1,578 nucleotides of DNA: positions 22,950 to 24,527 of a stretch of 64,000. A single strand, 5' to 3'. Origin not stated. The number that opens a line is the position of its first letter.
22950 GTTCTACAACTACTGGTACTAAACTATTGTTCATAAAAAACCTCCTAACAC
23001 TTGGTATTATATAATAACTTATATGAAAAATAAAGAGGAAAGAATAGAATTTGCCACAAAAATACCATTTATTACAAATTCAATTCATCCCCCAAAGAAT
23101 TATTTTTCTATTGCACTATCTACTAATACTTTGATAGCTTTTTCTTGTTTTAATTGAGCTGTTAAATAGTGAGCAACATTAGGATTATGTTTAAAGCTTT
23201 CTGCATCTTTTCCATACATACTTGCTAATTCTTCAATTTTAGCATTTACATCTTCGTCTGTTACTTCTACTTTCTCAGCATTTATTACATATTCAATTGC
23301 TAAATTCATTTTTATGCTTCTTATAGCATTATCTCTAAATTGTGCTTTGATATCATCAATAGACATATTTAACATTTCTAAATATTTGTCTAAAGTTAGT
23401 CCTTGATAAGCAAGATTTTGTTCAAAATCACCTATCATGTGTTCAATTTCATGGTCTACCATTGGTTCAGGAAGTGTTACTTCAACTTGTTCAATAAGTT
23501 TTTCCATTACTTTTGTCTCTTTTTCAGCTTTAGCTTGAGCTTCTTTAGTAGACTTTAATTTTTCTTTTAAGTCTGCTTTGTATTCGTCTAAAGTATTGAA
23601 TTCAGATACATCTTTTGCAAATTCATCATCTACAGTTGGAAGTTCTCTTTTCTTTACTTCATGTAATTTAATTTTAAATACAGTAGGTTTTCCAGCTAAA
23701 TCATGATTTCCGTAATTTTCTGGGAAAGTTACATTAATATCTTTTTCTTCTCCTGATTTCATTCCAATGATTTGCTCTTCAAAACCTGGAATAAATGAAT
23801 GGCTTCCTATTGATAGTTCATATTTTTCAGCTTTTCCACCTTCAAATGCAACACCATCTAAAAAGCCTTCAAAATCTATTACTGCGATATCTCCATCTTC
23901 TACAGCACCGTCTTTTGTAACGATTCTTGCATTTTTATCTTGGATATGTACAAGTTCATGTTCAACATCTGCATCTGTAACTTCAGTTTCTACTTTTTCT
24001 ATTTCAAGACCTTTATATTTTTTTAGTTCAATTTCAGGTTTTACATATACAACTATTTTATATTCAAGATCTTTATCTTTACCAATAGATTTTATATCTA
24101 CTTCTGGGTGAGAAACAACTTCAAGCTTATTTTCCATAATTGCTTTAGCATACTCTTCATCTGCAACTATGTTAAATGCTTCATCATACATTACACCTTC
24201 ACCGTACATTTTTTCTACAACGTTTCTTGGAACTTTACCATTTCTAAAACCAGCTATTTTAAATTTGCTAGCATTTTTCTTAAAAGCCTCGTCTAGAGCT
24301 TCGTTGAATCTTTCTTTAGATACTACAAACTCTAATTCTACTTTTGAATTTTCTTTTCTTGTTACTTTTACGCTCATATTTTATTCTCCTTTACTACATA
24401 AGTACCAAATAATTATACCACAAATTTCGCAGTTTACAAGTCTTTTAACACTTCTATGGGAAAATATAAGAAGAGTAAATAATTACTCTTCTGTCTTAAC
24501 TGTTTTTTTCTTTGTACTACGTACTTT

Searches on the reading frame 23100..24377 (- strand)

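Call 35: search_protein_families(library=pfam, proteins=[window:23100-24377:-], max_evalue=0.00001)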
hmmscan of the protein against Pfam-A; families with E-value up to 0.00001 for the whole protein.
window:23100-24377:- (425 aa): 3 families
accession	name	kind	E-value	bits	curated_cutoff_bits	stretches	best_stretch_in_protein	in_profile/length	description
PF05697.18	Trigger_N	-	6.3e-44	150.2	22.2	1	1-143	1-142/144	Bacterial trigger factor protein (TF)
PF05698.19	Trigger_C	-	6e-36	124.4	22.7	1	262-419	1-161/162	Bacterial trigger factor protein (TF) C-terminus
PF00254.34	FKBP_C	-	6.2e-19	68.6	21.1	1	158-238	4-93/94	FKBP-type peptidyl-prolyl cis-trans isomerase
